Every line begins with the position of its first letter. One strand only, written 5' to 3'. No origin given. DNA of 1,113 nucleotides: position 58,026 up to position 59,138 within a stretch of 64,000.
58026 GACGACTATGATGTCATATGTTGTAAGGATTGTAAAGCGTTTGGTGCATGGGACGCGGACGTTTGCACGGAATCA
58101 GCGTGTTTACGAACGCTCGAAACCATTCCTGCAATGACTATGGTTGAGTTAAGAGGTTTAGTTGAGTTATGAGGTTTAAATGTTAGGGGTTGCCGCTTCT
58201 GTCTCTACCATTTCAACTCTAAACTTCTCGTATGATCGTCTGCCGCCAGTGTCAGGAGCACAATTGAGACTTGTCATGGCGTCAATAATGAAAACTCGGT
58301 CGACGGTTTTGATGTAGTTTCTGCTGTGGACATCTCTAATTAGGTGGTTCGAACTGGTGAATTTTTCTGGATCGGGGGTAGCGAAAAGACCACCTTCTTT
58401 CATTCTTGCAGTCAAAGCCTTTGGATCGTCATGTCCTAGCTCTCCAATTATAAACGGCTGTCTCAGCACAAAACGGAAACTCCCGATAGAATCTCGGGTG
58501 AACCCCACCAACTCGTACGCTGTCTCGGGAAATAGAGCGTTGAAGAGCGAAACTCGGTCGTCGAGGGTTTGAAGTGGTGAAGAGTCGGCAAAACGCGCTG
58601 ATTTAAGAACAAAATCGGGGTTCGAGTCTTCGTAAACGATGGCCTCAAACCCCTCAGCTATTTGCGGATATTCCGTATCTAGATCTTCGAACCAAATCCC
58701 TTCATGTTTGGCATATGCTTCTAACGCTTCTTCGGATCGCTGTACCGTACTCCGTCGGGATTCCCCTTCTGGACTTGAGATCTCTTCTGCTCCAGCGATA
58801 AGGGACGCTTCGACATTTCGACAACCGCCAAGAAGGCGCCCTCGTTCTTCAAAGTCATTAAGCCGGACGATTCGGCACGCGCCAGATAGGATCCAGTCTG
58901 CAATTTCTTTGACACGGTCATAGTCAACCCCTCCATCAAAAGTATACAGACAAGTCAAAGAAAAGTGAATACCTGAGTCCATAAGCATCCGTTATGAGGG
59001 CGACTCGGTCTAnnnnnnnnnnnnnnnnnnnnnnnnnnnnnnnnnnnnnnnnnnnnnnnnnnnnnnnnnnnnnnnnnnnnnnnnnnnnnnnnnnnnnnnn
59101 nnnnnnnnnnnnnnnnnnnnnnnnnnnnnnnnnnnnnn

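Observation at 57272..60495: Low-GC islet pairing an ORC/Cdc6-like ATPase-wHTH gene with a kinase-fold gene beside a decayed RepA-like gene: candidate undescribed conflict/defence module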

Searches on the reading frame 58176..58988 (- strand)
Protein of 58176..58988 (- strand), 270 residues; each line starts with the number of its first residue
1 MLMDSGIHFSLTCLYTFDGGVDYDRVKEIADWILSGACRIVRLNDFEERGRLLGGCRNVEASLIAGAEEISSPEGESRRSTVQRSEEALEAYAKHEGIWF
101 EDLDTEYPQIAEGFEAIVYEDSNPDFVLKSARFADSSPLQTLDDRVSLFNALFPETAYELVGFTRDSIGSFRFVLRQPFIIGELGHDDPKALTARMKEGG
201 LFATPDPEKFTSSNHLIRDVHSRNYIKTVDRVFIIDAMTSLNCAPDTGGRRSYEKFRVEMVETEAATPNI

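Call 3: search_protein_families(library=pfam, proteins=[window:58176-58988:-], max_evalue=1)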
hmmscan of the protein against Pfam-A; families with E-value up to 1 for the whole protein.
window:58176-58988:- (270 aa): 1 family
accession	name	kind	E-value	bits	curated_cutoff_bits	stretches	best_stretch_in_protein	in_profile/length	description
PF18762.7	Kinase-PolyVal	-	9.5e-24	84.6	27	1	85-241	4-158/160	Serine/Threonine/Tyrosine Kinase found in polyvalent proteins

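Call 4: search_protein_families(library=padloc, proteins=[window:58176-58988:-], max_evalue=1)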
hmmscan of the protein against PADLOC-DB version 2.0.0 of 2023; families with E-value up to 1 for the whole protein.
window:58176-58988:- (270 aa): 1 family
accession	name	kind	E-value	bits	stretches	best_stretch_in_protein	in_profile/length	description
PDLC00107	GajB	-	0.044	10.4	1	78-172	300-397/587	UrvD helicase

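Call 5: search_protein_families(library=ncbifam, proteins=[window:58176-58988:-], max_evalue=1)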
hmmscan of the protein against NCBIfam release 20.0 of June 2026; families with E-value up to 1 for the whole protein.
window:58176-58988:- (270 aa): 0 families

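Call 10: find_homologous_proteins(query=window:58176-58988:-)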
Query window:58176-58988:- (270 aa): 17 proteins with E <= 0.001 among 849 candidates.
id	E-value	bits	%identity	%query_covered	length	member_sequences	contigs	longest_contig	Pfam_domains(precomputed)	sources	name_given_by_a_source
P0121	4.4e-178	608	100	100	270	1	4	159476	PF18762.8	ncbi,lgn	-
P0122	1.2e-138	479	80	99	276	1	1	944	PF18762.8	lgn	-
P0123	2.2e-120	419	74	95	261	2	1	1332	PF18762.8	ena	-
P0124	3.3e-116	405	75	93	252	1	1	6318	PF18762.8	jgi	jgi:hypothetical protein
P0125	1.8e-114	400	74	96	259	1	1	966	PF18762.8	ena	-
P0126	1.4e-111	390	70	98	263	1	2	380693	PF18762.8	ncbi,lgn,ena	-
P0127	1.0e-105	371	73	86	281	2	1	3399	PF18762.8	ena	-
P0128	3.7e-105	369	69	93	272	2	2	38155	PF18762.8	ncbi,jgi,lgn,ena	-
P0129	3.1e-100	353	66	95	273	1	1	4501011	PF18762.8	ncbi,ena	-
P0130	5.0e-100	352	66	95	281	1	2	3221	PF18762.8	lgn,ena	-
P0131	7.7e-100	352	65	96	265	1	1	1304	PF18762.8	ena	-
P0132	2.3e-98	347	65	96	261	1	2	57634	PF18762.8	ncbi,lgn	ncbi:MAG: hypothetical protein WBO10_17495 [Pyrinomonadaceae bacterium]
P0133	8.8e-82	292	78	67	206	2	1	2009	PF18762.8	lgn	-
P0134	7.4e-80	286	65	79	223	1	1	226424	PF18762.8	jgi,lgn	-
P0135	1.5e-72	262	70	67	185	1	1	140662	PF18762.8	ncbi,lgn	-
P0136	1.5e-58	216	65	56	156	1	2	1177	PF18762.8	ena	-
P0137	8.2e-49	184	60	56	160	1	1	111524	PF18762.8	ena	-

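Call 20: predict_structure(alignment_id=A1)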
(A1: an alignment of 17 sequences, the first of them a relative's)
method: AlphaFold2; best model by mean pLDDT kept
length: 270 residues; sequences in the alignment: 17
mean_pLDDT: 47.4   pTM: 0.44
mean pLDDT of the five models: 47.4, 47.0, 46.9, 46.2, 45.6
residues with pLDDT >= 90: 0; 70-90: 43; 50-70: 43; < 50: 184
segments of 3 or more residues with pLDDT < 50: 1-12, 19-21, 30-84, 134-145, 148-156, 180-189, 192-270
pLDDT, mean of each block of 10 residues (from residue 1): 41 49 51 40 41 32 28 30 52 74 82 64 75 46 49 53 80 67 39 45 40 28 39 38 28 26 43
secondary structure, 60 per line:
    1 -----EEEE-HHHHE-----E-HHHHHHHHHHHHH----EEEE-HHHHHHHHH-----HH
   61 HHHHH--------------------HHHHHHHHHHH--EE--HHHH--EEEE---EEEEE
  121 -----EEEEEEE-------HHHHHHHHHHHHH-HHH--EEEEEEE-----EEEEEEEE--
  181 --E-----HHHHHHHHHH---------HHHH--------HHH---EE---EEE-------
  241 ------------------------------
elements in order: E6-9 H11-14 H23-35 E40-43 H45-53 H59-65 H86-96 H103-106 E109-112 E116-120 E126-132 H140-152 E159-165 E171-178 H189-198 H208-211 E231-233

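Call 22: search_solved_structures(query=A1, max_evalue=10)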
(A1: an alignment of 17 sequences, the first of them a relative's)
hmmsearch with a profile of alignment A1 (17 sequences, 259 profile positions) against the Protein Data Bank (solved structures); distinct sequences matched with E-value up to 10: 0.

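Call 28: find_encoding_contigs(protein=P0121, flank=10000, max_places=4)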
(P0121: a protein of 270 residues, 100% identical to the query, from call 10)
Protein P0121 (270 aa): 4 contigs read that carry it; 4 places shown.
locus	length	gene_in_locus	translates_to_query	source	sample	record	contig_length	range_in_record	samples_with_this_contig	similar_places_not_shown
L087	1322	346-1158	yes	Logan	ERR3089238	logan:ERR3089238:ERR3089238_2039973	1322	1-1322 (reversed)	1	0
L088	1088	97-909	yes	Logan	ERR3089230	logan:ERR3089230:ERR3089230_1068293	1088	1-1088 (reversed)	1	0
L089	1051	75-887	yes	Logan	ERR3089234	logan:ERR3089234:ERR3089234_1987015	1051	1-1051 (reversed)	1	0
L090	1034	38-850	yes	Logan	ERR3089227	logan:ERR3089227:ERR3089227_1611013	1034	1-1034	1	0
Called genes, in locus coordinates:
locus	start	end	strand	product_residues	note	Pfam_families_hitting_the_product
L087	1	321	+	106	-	?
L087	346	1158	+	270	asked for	PF18762:Kinase-PolyVal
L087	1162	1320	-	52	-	?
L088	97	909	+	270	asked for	PF18762:Kinase-PolyVal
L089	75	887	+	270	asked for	PF18762:Kinase-PolyVal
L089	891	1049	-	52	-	?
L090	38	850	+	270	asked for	PF18762:Kinase-PolyVal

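Call 34: search_protein_families(library=phrogs, proteins=[window:58176-58988:-], max_evalue=0.1)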
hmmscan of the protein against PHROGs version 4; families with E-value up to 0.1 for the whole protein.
window:58176-58988:- (270 aa): 0 families

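Call 37: search_protein_representatives(alignment_id=A1)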
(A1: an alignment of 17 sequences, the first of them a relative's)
Query: 17 sequences, 259 profile positions. Proteins with E-value up to 0.001 (for the whole library): 1275; up to 1e-10: 563; up to 1e-30: 123. The best 150 are listed.
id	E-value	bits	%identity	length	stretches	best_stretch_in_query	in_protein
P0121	1.8e-141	486.1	-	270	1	1-258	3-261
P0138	6.2e-117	405.7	-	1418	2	7-257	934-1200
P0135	1.8e-98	345.2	-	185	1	1-180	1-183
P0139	2.9e-89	315.0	-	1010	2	6-255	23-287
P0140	1.1e-88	313.2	-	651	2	18-240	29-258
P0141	7.0e-81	287.6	-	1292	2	18-256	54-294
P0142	4.7e-77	275.0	-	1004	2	5-254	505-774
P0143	1.5e-68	247.2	-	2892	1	7-257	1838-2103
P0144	2.8e-67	243.0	-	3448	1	6-257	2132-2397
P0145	8.5e-65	234.8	-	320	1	6-256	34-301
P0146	1.2e-64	234.4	-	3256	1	9-258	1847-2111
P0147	5.7e-62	225.6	-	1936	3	17-178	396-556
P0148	4.7e-58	212.7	-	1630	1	8-242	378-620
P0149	2.0e-57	210.7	-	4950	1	7-241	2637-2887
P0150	1.1e-56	208.2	-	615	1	11-256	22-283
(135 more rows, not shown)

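Call 46: find_encoding_contigs(protein=P0132, flank=7000, max_places=1)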
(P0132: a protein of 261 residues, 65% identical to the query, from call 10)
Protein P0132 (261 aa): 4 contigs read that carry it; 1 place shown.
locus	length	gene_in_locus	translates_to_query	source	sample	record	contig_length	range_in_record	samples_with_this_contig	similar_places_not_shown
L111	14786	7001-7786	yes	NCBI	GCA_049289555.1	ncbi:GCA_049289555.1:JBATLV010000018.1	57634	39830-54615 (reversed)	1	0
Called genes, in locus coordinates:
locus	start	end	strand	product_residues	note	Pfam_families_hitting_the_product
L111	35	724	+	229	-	-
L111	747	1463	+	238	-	-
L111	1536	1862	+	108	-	-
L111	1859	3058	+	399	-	PF01938:TRAM (weak), PF21579:PabTrmU54_TRAM_dom (weak), PF05958:tRNA_U5-meth_tr, PF05175:MTS (weak), PF03602:Cons_hypoth95 (weak), PF13847:Methyltransf_31 (weak)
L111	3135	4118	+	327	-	PF01435:Peptidase_M48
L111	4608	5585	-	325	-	PF03400:DDE_Tnp_IS1 (faint)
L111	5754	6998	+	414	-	PF13191:AAA_16 (weak)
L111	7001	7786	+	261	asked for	PF18762:Kinase-PolyVal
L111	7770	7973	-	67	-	-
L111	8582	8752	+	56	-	-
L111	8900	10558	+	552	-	PF03193:RsgA_GTPase (faint), PF13167:GTP-bdg_N, PF16360:GTP-bdg_M, PF00025:Arf (weak), PF01926:MMR_HSR1, PF02421:FeoB_N (faint)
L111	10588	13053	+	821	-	PF07697:7TMR-HDED, PF07698:7TM-7TMR_HD, PF01966:HD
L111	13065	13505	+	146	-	-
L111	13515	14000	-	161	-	PF11969:DcpS_C, PF01230:HIT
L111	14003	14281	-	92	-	PF00216:Bac_DNA_binding, PF18291:HU-HIG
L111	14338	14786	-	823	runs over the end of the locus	PF13509:S1_2 (faint), PF00575:S1, PF21710:Spt6_S1 (faint), PF00575:S1, PF24685:OB_RRP5_4th (faint), PF00575:S1, PF23459:S1_RRP5 (weak), PF00575:S1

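Call 47: find_encoding_contigs(protein=P0134, flank=7000, max_places=1)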
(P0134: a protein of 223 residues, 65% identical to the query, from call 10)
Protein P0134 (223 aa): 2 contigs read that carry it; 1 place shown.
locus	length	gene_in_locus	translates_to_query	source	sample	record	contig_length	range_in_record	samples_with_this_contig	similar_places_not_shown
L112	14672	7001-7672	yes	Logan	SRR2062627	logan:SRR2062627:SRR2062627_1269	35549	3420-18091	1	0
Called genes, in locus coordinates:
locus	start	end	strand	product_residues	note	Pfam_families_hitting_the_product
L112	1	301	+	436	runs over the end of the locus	PF00675:Peptidase_M16, PF05193:Peptidase_M16_C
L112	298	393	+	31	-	-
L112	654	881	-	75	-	-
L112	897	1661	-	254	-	PF13020:NOV_C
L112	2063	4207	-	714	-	PF20245:DUF6600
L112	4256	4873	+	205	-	PF08332:CaMKII_AD (weak), PF13474:SnoaL_3, PF14534:DUF4440 (weak)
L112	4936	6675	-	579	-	-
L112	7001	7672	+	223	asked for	PF18762:Kinase-PolyVal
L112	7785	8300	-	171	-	-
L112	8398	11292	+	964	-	PF00515:TPR_1 (faint), PF07719:TPR_2 (faint), PF13181:TPR_8 (faint), PF13428:TPR_14 (faint), PF13414:TPR_11 (faint), PF13424:TPR_12 (faint), PF13432:TPR_16 (weak), PF14559:TPR_19 (weak)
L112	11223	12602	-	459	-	PF04932:Wzy_C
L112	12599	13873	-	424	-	PF13431:TPR_17 (faint), PF21033:RMD1-3 (faint), PF02018:CBM_4_9 (weak)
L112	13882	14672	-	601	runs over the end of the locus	PF00953:Glycos_transf_4, PF13727:CoA_binding_3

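Call 48: find_encoding_contigs(protein=P0135, flank=7000, max_places=1)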
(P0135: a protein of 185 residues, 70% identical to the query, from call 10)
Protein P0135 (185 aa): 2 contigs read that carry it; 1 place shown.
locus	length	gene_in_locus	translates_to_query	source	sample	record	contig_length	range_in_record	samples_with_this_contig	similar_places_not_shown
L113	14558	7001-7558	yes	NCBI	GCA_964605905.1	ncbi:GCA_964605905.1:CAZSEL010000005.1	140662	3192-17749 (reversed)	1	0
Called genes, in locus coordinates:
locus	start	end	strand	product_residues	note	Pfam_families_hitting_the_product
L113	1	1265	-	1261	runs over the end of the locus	PF16078:2-oxogl_dehyd_N, PF00198:2-oxoacid_dh, PF00676:E1_dh, PF02779:Transket_pyr, PF16870:OxoGdeHyase_C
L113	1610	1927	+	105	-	PF04255:DUF433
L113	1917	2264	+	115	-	PF18480:DUF5615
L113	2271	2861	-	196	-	-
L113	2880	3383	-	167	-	PF01029:NusB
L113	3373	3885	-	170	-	PF00885:DMRL_synthase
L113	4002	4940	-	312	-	PF13481:AAA_25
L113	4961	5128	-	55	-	-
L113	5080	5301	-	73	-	-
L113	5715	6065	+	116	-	PF01797:Y1_Tnp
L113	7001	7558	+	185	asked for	PF18762:Kinase-PolyVal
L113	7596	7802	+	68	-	-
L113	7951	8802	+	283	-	PF06271:RDD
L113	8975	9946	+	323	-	PF01073:3Beta_HSD, PF01370:Epimerase, PF02719:Polysacc_synt_2, PF04321:RmlD_sub_bind, PF08659:KR (weak), PF13460:NAD_binding_10, PF16363:GDP_Man_Dehyd, PF07993:NAD_binding_4, +2 more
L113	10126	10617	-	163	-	PF02915:Rubrerythrin (faint), PF03232:COQ7 (weak)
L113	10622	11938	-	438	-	PF00246:Peptidase_M14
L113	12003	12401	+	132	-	PF01475:FUR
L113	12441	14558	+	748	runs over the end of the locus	PF00141:peroxidase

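Call 61: find_related_loci(query=A6, collection=metagenome_contigs, flank=6000)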
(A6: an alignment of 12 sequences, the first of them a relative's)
Query A6 (270 aa) in metagenome_contigs; peptide patterns used: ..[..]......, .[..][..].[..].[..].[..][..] (x = any residue, [..] = any of these).
171 stretches matched a pattern; 99 encode a relative of the query (tblastn E <= 1e-3); the best 80 are kept; 80 distinct loci.
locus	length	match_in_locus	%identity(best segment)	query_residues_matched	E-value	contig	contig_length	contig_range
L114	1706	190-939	69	7-258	1e-119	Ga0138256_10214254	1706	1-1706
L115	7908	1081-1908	44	11-270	3e-61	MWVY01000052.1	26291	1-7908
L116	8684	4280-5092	44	2-258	5e-60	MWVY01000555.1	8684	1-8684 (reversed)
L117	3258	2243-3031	45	21-269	5e-59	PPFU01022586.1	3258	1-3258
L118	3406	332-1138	42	11-263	2e-55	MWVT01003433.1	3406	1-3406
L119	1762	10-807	43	9-258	1e-54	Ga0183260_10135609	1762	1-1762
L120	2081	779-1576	43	9-258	1e-53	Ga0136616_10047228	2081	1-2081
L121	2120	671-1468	43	9-258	9e-54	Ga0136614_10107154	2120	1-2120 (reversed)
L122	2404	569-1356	48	9-256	8e-50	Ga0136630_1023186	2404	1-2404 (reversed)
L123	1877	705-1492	48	9-256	1e-49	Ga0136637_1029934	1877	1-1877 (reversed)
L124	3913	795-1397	46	9-197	7e-45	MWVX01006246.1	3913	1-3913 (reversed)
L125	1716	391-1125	40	11-244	6e-43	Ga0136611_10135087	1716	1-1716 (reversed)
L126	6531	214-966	36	14-253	5e-39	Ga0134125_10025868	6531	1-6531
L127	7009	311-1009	37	23-258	1e-34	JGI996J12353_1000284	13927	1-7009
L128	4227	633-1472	33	21-258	2e-33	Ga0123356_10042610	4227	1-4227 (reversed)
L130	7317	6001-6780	32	23-258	4e-31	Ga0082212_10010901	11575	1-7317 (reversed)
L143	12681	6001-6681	31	25-242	6e-20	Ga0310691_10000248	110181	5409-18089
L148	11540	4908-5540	31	54-248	1e-18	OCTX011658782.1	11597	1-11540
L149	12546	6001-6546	33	25-197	1e-18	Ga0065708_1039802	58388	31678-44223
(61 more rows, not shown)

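Call 62: find_related_loci(query=A6, collection=viral_contigs, flank=6000)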
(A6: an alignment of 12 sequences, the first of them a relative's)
Query A6 (270 aa) in viral_contigs; peptide patterns used: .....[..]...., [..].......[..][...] (x = any residue, [..] = any of these).
29 stretches matched a pattern; 5 encode a relative of the query (tblastn E <= 1e-3); 5 distinct loci.
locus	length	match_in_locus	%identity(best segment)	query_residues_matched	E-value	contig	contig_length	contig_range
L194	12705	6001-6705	39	11-238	5e-40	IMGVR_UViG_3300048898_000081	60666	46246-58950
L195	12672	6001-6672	38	28-251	4e-38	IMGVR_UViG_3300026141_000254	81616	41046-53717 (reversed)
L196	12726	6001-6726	36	24-260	2e-32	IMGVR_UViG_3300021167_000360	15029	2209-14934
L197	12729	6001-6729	33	22-260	7e-29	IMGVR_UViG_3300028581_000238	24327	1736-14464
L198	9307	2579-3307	33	22-260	8e-29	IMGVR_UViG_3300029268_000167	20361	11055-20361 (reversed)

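Call 81: search_dna_similar(query=window:58176-58988:-, collection=plasmids, mode=protein, max_rows=15)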
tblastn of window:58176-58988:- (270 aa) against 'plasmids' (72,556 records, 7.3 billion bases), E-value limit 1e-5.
No match.

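Call 92: search_protein_families(library=pfam, proteins=[L130:4561-5787:+, L130:3260-4579:+, L148:3730-4641:+, L149:4648-5685:+, L149:6760-8007:+, L149:3455-4645:+, L120:137-583:+, L127:1065-1364:+, L143:4363-5703:-, L128:1567-2631:-], max_evalue=0.01)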
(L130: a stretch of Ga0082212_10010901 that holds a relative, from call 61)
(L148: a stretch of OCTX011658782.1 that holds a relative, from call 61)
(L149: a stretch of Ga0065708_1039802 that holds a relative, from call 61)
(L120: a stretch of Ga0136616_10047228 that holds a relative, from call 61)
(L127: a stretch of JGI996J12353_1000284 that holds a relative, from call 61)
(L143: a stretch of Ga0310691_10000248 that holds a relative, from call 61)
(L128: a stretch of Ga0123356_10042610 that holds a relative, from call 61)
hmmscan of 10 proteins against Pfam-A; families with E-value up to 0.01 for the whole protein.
L130:4561-5787:+ (408 aa): 7 families
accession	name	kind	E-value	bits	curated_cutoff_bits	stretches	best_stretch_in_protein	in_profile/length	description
PF00266.25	Aminotran_5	-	1.5e-142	475.4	21.5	1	28-397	1-371/371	Aminotransferase class-V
PF00155.27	Aminotran_1_2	-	9.2e-11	42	19.7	1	67-243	39-235/361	Aminotransferase class I and II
PF01212.27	Beta_elim_lyase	-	5.1e-07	29.7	27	1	89-300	48-227/288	Beta-eliminating lyase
PF01041.23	DegT_DnrJ_EryC1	-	7.1e-07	29.2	19.8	1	97-208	48-150/360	DegT/DnrJ/EryC1/StrS aminotransferase family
PF03841.19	SelA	-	3.3e-06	26.8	22.8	1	145-249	114-233/367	L-seryl-tRNA selenium transferase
PF01053.26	Cys_Met_Meta_PP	-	4.6e-05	22.6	27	1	109-206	84-176/381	Cys/Met metabolism PLP-dependent enzyme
PF00282.25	Pyridoxal_deC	-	0.0032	16.7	27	1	133-206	158-237/375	Pyridoxal-dependent decarboxylase conserved domain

L130:3260-4579:+ (439 aa): 2 families
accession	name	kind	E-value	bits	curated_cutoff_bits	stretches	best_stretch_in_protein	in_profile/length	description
PF01458.23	SUFBD_core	-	1.8e-72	244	27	1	171-403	4-232/232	SUF system FeS cluster assembly, SufBD core domain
PF19295.5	SufBD_N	-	3.5e-54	183.5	23.5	1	2-166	5-172/172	SufBD protein N-terminal region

L148:3730-4641:+ (303 aa): 2 families
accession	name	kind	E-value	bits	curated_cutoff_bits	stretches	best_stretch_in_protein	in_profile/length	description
PF01555.25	N6_N4_Mtase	-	1.4e-05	25.6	26.7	1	83-249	4-111/221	DNA methylase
PF00250.24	Forkhead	-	0.00017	22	27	1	238-295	6-67/88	Forkhead domain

L149:4648-5685:+ (345 aa): 1 family
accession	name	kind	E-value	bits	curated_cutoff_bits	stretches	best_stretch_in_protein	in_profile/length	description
PF01212.27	Beta_elim_lyase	-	1.2e-17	64.6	27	1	43-249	32-238/288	Beta-eliminating lyase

L149:6760-8007:+ (415 aa): 4 families
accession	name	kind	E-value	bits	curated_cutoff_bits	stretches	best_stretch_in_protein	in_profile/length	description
PF00924.24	MS_channel_2nd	-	2e-18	66.7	20.2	1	184-249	2-67/68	Mechanosensitive ion channel, beta-domain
PF21082.3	MS_channel_3rd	-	1.4e-09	38.6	21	1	257-400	2-87/88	Mechanosensitive ion channel MscS, C-terminal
PF21088.3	MS_channel_1st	-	0.00014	22.3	23.1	1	143-181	3-41/42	Mechanosensitive ion channel, transmembrane helices 2/3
PF05552.17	MS_channel_1st_1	-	0.00073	19.8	22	1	87-133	3-49/50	Mechanosensitive ion channel, conserved TM helix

L149:3455-4645:+ (396 aa): 1 family
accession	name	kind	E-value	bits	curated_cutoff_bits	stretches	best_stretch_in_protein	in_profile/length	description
PF01553.26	Acyltransferase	-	3.3e-05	24.2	23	1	95-200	3-101/132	Acyltransferase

L120:137-583:+ (148 aa): 1 family
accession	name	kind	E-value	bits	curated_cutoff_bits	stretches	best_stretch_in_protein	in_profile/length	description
PF00717.28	Peptidase_S24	-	5.5e-28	97.4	23.3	1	24-142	1-116/116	Peptidase S24-like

L127:1065-1364:+ (99 aa): 1 family
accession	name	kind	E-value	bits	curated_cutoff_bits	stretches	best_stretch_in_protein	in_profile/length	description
PF14898.11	DUF4491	-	2.3e-42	143.7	27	1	9-99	1-91/92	Domain of unknown function (DUF4491)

L143:4363-5703:- (446 aa): 4 families
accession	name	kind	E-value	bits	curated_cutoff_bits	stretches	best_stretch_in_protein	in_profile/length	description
PF13173.12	AAA_14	-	6.9e-24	84.7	27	1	26-158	3-128/129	AAA domain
PF13635.12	DUF4143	-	1.3e-15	58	28.1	1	230-399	5-160/160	Domain of unknown function (DUF4143)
PF13401.12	AAA_22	-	0.00021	22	27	1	24-115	4-104/130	AAA domain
PF01637.24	ATPase_2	-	0.00059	20.2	33.2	0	22-115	17-135/225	ATPase domain predominantly from Archaea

L128:1567-2631:- (354 aa): 4 families
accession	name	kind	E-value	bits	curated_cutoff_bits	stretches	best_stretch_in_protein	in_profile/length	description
PF16363.11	GDP_Man_Dehyd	-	1.8e-150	501.4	27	1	7-342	1-332/332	GDP-mannose 4,6 dehydratase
PF01370.27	Epimerase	-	1.4e-74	251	20.9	1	6-257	1-240/240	NAD dependent epimerase/dehydratase family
PF04321.23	RmlD_sub_bind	-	6.2e-08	32.5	27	1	7-212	4-170/287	RmlD substrate binding domain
PF02719.21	Polysacc_synt_2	-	7e-05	22.6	20.2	1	7-124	2-117/293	Polysaccharide biosynthesis protein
